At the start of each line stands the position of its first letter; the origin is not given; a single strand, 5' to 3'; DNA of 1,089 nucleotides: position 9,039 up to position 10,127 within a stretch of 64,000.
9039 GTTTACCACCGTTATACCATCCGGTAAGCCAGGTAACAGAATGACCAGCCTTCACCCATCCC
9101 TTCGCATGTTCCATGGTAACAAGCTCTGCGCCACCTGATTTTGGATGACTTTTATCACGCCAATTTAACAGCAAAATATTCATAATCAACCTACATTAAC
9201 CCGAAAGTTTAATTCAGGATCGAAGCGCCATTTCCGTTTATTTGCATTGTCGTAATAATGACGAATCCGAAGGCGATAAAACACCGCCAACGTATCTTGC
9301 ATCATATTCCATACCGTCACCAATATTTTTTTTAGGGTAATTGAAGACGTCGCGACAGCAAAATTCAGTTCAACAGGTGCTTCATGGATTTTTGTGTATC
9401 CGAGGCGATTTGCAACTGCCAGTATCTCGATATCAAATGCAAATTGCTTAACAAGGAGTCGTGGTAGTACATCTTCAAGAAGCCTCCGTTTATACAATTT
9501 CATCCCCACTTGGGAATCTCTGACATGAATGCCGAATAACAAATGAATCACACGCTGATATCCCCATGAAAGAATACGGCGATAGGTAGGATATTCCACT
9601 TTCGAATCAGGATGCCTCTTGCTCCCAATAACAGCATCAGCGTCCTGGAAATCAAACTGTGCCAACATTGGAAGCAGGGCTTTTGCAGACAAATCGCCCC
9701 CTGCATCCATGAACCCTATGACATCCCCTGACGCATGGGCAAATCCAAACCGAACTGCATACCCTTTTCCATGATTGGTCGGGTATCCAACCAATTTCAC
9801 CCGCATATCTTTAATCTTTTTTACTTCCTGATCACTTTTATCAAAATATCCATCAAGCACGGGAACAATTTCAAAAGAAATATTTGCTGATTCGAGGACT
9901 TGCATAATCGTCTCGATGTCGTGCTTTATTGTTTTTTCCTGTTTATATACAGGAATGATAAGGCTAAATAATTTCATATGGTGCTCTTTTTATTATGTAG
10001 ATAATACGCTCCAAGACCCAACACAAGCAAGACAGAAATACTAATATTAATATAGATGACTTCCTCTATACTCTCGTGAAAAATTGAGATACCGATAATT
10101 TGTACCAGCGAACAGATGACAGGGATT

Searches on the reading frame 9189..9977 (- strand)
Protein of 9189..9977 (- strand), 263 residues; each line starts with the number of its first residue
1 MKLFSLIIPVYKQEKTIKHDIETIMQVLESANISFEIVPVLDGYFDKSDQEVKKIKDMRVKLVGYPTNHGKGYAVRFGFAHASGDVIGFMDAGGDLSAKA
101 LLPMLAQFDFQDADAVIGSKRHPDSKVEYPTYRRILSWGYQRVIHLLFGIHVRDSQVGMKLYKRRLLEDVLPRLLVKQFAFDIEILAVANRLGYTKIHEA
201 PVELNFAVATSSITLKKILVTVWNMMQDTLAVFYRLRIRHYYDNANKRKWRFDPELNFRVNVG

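Call 4: search_protein_families(library=pfam, proteins=[window:9189-9977:-], max_evalue=0.01)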
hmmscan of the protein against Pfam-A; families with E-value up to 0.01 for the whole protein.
window:9189-9977:- (263 aa): 2 families
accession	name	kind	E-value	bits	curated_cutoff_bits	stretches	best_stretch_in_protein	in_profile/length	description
PF00535.33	Glycos_transf_2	-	1.1e-19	71.5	23.3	1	5-170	1-167/168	Glycosyl transferase family 2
PF10111.15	Glyco_tranf_2_2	-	6.4e-06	26.3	27.3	1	5-94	1-92/276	Glycosyltransferase like family 2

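Call 46: search_solved_structures(query=window:9189-9977:-, max_evalue=0.001)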
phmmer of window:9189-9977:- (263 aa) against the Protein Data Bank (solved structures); distinct sequences matched with E-value up to 0.001: 8.
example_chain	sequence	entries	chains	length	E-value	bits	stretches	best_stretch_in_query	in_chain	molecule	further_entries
5mlz_A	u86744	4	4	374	2.7e-09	40.5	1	4-203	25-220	Dolichol monophosphate mannose synthase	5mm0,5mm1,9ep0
9bhc_C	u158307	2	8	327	3.4e-07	33.6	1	2-171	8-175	Undecaprenyl-phosphate 4-deoxy-4-formamido-L-arabinose transferase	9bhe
5ekp_C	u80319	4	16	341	4.2e-07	33.3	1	4-93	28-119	Uncharacterized glycosyltransferase sll0501 | Glycosyltransferase sll0501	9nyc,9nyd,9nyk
5eke_A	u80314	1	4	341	4.3e-07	33.3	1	4-93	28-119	Uncharacterized glycosyltransferase sll0501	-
9nye_A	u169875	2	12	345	4.3e-07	33.2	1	4-93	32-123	Glycosyltransferase sll0501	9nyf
8vxh_A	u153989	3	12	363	4.5e-07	33.2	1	2-171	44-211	Undecaprenyl-phosphate 4-deoxy-4-formamido-L-arabinose transferase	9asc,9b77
9hwj_A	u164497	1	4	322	5.3e-07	33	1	2-171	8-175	Undecaprenyl-phosphate 4-deoxy-4-formamido-L-arabinose transferase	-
5hea_A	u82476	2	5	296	1.4e-05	28.3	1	2-93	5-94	Putative glycosyltransferase (GalT1)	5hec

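Call 48: search_protein_families(library=ncbifam, proteins=[window:9189-9977:-], max_evalue=0.001)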
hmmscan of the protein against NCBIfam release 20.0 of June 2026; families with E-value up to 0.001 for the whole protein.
window:9189-9977:- (263 aa): 15 families
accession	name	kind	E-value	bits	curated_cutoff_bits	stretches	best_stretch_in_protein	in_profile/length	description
NF047588.1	GlcsyltransPgfSStrep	equivalog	3.9e-14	52.6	500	1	4-171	3-168/308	glycosyltransferase PgfS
NF058614.1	PPMAGASynPpgS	equivalog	1.2e-11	44.5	370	1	6-230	4-220/226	polyprenyl-phospho-N-acetylgalactosaminyl synthase PpgS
TIGR03937.1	PgaC_IcaA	equivalog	1.8e-10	40.3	422.3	1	3-118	46-161/407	poly-beta-1,6-N-acetyl-D-glucosamine synthase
NF007986.1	PRK10714.1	equivalog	2.3e-09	36.7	529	1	3-189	7-188/316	undecaprenyl-phosphate 4-deoxy-4-formamido-L-arabinose transferase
NF007482.0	PRK10073.1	equivalog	7.9e-07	28.4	423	1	3-98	7-100/334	glycosyltransferase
TIGR04283.1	glyco_like_mftF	equivalog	4.8e-06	26.3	182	1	5-101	2-90/221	TIGR04283 family arsenosugar biosynthesis glycosyltransferase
NF041391.1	DPhHxTase_Halo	equivalog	4.9e-06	25.7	375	1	11-171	4-154/213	dolichyl-phosphate hexose transferase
TIGR04182.1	glyco_TIGR04182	equivalog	9.3e-06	25.2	325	1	6-212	4-198/293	S-layer glycoprotein N-glycosyltransferase AglJ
TIGR03111.1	glyc2_xrt_Gpos1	hypoth_equivalog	1.6e-05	23.9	363.95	1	5-112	52-160/439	TIGR03111 family XrtG-associated glycosyltransferase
NF010496.0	PRK13915.1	equivalog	3.5e-05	23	262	1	4-92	33-125/307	glucosyl-3-phosphoglycerate synthase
TIGR03965.1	mycofact_glyco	equivalog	5.6e-05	22.2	280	1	5-116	77-187/467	mycofactocin biosynthesis glycosyltransferase MftF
NF047683.1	TeichurnBiosyTuaG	equivalog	5.9e-05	22.8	400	1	3-93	7-96/252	teichuronic acid biosynthesis protein TuaG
NF038302.1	EPS_HpsE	equivalog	6.1e-05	22.1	300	1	4-130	3-133/307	hormogonium polysaccharide biosynthesis glycosyltransferase HpsE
NF041394.1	GtaseAglG_Halo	equivalog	0.00017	21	440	1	5-119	4-118/304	glucosyl-dolichyl phosphate glucuronosyltransferase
NF041875.1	EPS_EpsD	equivalog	0.00079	18.9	370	0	5-134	2-130/325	exopolysaccharide biosynthesis glycosyltransferase EpsD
